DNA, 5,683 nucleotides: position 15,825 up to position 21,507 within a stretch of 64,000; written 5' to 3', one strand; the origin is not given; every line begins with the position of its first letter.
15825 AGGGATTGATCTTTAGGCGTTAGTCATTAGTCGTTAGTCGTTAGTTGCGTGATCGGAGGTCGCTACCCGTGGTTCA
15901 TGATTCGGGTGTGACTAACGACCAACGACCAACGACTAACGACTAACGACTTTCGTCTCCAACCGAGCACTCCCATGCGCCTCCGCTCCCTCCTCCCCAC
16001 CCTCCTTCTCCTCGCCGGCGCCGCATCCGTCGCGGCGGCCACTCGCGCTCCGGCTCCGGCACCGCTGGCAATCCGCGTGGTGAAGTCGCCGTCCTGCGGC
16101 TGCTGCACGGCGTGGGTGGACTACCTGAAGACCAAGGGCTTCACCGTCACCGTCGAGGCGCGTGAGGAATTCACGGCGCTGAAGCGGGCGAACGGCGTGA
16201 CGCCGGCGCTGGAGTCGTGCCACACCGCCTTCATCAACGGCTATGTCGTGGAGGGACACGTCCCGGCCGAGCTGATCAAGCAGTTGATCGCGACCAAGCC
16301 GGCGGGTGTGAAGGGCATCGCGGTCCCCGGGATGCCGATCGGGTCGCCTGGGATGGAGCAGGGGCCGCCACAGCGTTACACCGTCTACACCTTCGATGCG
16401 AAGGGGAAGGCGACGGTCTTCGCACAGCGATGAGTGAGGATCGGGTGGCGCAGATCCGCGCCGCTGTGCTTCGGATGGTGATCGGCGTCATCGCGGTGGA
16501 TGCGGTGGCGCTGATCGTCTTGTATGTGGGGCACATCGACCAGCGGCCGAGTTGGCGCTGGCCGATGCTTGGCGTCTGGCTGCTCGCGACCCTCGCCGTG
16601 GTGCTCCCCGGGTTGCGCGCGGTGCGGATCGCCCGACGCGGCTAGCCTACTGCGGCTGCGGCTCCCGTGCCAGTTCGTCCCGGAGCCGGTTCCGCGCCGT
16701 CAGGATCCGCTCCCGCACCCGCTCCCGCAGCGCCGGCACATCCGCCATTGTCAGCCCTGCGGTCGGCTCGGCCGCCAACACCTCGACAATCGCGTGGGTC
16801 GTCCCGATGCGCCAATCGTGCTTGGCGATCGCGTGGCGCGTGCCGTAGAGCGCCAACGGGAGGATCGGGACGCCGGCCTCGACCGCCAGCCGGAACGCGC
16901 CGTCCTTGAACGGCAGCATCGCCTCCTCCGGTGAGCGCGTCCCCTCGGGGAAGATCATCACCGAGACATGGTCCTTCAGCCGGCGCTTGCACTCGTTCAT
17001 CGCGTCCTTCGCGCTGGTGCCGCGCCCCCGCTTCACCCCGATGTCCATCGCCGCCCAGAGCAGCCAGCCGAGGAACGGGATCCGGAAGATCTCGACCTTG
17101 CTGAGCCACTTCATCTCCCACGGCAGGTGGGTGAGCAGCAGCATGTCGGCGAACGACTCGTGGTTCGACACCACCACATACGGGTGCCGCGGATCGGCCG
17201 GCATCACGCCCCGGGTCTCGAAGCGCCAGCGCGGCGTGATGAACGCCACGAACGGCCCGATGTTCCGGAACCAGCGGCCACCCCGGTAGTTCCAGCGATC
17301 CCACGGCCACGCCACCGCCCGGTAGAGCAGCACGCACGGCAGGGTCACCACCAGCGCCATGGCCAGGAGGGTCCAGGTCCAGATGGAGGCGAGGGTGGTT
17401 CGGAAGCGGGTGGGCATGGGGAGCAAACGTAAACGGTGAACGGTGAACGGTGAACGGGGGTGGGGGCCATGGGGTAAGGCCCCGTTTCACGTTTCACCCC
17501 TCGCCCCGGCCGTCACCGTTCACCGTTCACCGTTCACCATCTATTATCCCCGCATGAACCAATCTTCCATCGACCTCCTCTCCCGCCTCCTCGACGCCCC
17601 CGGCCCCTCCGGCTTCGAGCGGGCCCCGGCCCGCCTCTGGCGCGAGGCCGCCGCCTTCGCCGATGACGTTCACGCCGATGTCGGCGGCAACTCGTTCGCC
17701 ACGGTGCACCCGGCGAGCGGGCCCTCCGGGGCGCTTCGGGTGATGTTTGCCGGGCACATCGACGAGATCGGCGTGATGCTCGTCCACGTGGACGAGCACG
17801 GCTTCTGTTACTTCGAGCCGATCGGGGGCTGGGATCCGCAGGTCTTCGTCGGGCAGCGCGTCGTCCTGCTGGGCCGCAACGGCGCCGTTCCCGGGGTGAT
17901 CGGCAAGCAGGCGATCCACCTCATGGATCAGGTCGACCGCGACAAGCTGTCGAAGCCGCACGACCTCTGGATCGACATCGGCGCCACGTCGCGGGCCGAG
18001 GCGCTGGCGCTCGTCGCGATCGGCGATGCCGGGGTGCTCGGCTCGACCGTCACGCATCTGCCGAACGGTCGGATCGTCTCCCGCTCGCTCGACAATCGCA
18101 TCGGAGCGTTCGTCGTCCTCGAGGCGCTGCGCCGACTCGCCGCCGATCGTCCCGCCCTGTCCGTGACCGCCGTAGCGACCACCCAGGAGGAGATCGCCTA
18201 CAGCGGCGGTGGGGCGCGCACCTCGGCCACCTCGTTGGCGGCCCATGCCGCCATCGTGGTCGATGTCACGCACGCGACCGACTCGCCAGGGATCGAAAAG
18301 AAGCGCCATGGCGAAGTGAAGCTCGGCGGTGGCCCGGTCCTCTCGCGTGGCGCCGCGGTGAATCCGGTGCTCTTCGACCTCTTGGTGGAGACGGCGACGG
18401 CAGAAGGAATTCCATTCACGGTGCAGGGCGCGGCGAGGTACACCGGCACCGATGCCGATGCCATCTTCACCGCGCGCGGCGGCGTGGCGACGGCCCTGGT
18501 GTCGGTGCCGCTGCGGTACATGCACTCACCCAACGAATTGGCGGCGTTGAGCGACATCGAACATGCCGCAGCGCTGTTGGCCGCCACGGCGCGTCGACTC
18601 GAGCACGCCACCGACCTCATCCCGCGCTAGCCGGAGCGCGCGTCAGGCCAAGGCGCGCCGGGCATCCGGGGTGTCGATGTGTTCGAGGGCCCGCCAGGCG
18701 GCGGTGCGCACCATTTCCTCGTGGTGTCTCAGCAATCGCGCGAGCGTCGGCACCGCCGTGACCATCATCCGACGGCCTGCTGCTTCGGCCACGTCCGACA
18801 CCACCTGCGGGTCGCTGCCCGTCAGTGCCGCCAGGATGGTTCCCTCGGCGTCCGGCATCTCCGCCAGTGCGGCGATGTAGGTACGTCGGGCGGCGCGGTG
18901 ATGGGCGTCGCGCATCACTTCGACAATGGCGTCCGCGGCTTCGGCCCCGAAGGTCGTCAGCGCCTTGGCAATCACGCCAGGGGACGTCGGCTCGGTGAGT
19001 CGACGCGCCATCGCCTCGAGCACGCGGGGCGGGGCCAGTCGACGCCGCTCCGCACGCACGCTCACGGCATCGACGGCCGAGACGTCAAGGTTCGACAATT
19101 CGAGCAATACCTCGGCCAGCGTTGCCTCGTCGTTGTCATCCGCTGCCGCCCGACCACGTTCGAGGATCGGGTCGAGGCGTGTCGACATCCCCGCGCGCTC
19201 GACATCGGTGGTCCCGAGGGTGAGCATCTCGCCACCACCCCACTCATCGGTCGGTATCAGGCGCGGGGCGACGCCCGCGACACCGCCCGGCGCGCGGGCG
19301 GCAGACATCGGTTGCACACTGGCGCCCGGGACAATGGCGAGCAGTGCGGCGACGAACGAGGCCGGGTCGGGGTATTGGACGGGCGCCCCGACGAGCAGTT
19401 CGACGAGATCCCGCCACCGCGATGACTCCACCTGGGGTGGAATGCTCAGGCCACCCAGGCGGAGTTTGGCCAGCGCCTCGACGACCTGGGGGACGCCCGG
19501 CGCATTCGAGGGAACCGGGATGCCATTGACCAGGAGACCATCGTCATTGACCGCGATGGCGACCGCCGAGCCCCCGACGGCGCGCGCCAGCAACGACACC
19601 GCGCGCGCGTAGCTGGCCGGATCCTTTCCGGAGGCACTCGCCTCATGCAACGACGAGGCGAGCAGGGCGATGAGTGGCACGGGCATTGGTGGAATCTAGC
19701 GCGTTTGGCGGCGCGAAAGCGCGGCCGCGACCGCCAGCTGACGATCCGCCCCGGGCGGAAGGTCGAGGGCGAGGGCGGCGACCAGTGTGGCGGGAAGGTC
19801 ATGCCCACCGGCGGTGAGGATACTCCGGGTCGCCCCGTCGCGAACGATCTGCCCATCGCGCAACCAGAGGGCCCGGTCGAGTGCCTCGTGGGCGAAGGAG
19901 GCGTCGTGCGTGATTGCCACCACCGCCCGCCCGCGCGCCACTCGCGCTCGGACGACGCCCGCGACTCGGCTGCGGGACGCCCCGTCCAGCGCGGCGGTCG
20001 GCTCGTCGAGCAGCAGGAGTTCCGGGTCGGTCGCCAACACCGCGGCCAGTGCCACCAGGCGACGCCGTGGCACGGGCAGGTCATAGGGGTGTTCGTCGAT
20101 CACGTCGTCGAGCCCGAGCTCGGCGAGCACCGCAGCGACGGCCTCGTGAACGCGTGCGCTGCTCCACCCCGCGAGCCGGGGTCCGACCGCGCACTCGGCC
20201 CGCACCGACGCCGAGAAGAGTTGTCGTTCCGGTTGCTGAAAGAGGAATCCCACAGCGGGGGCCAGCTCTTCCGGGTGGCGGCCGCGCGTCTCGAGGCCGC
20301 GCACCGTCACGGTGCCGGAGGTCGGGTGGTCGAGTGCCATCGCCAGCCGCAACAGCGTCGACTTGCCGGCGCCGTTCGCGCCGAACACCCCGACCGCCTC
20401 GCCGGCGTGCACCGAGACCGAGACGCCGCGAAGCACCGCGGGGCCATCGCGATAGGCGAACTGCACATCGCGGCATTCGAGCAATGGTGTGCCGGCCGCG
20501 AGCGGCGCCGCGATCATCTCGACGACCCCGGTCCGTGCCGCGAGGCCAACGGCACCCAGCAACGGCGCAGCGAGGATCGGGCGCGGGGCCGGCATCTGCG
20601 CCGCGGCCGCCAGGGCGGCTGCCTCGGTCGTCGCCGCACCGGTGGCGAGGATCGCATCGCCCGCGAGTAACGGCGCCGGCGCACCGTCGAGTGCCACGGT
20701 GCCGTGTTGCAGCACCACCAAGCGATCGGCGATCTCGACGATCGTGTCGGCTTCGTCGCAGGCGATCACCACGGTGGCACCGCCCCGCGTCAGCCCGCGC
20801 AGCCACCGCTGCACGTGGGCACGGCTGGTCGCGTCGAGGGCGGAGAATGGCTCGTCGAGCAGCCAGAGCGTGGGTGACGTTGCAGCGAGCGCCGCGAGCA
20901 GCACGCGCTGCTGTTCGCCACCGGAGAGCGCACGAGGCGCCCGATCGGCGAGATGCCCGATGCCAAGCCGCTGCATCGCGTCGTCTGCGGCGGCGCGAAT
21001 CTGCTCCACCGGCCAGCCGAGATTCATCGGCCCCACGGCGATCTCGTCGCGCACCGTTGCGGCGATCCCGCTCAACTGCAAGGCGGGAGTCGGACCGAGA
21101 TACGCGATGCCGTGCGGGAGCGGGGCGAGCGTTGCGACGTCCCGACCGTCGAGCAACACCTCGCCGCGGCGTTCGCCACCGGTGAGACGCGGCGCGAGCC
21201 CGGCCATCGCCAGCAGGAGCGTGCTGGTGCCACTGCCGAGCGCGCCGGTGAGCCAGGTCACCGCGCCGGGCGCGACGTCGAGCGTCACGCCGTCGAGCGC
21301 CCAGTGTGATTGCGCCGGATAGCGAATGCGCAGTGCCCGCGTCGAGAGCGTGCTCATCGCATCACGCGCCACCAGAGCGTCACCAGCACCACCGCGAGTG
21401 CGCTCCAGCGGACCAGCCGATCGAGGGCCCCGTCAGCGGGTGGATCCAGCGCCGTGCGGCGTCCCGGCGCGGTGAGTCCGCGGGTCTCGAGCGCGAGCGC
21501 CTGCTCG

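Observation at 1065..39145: Nine intergenic hairpin elements built from inverted tandem arrays of 7-nt units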

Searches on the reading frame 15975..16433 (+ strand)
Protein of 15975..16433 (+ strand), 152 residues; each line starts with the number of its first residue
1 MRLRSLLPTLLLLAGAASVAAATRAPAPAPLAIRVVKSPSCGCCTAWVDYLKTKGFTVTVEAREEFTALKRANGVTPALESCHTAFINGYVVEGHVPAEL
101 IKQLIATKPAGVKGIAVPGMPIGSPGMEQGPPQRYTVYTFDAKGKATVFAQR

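Call 19: search_protein_families(library=pfam, proteins=[window:15975-16433:+])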
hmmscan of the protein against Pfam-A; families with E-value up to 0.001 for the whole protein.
window:15975-16433:+ (152 aa): 1 family
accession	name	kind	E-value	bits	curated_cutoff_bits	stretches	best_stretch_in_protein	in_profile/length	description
PF04214.18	DUF411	-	6.7e-26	90.2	27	1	79-127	1-48/48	Protein of unknown function, DUF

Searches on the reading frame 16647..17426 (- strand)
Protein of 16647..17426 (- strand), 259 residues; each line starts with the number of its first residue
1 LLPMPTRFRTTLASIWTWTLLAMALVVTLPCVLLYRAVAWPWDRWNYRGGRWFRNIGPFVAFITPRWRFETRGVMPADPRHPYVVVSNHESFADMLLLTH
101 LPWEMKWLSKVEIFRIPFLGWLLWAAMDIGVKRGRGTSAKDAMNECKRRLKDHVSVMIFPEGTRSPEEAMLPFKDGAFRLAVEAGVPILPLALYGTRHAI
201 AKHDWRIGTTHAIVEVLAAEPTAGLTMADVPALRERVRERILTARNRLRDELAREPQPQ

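Call 19: search_protein_families(library=pfam, proteins=[window:16647-17426:-])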
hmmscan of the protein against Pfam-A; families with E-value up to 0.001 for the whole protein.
window:16647-17426:- (259 aa): 1 family
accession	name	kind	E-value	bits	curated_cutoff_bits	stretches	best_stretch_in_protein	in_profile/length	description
PF01553.26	Acyltransferase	-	4e-29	101.5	23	1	78-193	11-131/132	Acyltransferase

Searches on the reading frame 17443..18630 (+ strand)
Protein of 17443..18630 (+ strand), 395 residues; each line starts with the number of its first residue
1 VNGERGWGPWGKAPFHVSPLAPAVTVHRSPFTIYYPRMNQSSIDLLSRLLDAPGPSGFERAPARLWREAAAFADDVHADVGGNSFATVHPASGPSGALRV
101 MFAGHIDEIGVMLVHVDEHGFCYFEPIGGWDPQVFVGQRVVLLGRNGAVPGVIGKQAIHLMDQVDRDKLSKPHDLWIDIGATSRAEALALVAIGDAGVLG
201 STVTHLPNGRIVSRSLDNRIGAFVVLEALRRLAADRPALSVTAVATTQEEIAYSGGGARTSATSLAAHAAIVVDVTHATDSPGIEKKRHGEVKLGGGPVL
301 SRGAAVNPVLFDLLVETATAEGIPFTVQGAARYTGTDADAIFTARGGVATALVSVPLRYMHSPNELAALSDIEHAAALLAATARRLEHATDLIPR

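Call 32: search_protein_families(library=pfam, proteins=[window:17443-18630:+])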
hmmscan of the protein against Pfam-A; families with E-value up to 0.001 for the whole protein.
window:17443-18630:+ (395 aa): 3 families
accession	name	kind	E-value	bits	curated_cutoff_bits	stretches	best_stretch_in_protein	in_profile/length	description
PF05343.19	Peptidase_M42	-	4.2e-79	266.1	23.2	1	93-378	9-292/292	M42 glutamyl aminopeptidase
PF01546.33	Peptidase_M20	-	4.9e-08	33.6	24.6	1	207-384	24-205/206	Peptidase family M20/M25/M40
PF02127.20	Peptidase_M18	-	0.00018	20.9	24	0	267-380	309-429/432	Aminopeptidase I zinc metalloprotease (M18)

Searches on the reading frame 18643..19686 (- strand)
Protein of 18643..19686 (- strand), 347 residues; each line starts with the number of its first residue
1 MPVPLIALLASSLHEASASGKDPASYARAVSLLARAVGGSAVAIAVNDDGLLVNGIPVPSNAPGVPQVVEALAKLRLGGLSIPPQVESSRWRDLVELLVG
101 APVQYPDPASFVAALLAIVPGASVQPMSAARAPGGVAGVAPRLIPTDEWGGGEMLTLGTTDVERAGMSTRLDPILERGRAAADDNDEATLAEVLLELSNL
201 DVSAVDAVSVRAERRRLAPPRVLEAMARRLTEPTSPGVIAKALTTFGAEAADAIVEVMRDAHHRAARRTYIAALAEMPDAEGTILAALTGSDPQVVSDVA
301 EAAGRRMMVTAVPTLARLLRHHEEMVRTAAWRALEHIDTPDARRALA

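Call 34: search_protein_families(library=pfam, proteins=[window:18643-19686:-])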
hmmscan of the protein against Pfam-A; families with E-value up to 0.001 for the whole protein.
window:18643-19686:- (347 aa): 1 family
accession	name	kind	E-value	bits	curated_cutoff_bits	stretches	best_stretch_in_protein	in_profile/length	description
PF13646.12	HEAT_2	-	6.3e-09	36.4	27.7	1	284-346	4-67/88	HEAT repeats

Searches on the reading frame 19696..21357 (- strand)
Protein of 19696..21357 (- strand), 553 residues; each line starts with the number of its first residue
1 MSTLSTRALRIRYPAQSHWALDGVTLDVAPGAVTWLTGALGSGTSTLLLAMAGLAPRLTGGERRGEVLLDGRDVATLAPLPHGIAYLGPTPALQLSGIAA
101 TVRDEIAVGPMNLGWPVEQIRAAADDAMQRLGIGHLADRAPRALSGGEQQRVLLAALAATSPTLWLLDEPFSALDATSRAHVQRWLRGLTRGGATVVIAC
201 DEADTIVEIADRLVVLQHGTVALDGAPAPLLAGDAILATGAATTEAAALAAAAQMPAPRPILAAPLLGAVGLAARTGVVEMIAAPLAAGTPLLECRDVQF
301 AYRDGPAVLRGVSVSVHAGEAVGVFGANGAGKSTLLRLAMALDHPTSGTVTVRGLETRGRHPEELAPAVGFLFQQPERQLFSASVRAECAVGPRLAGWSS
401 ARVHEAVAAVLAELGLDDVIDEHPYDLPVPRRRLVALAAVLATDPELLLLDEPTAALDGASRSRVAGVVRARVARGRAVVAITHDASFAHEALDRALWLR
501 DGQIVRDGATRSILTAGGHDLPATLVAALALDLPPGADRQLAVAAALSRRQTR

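Call 34: search_protein_families(library=pfam, proteins=[window:19696-21357:-])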
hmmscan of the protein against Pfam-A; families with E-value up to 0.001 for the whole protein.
window:19696-21357:- (553 aa): 7 families
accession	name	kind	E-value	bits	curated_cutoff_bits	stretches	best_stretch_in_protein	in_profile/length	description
PF00005.33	ABC_tran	-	1.7e-48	165.2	25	2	309-455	1-137/137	ABC transporter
PF13304.12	AAA_21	-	1.9e-12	48.3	27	0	432-486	243-300/304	AAA domain, putative AbiEii toxin, Type IV TA system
PF02463.25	SMC_N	-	7.2e-09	35.8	40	0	143-214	136-209/220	RecF/RecN/SMC N terminal domain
PF13555.12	AAA_29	-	5.3e-07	29.7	27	0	21-52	12-43/61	P-loop containing region of AAA domain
PF13558.12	SbcC_Walker_B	-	2.1e-05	25.1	27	0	142-184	31-86/90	SbcC/RAD50-like, Walker B motif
PF13401.12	AAA_22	-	0.00014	22.6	27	0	324-377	10-62/130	AAA domain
PF25199.1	nSTAND_NTPase5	-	0.0008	19.7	34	0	31-52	41-62/145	Novel STAND NTPase 5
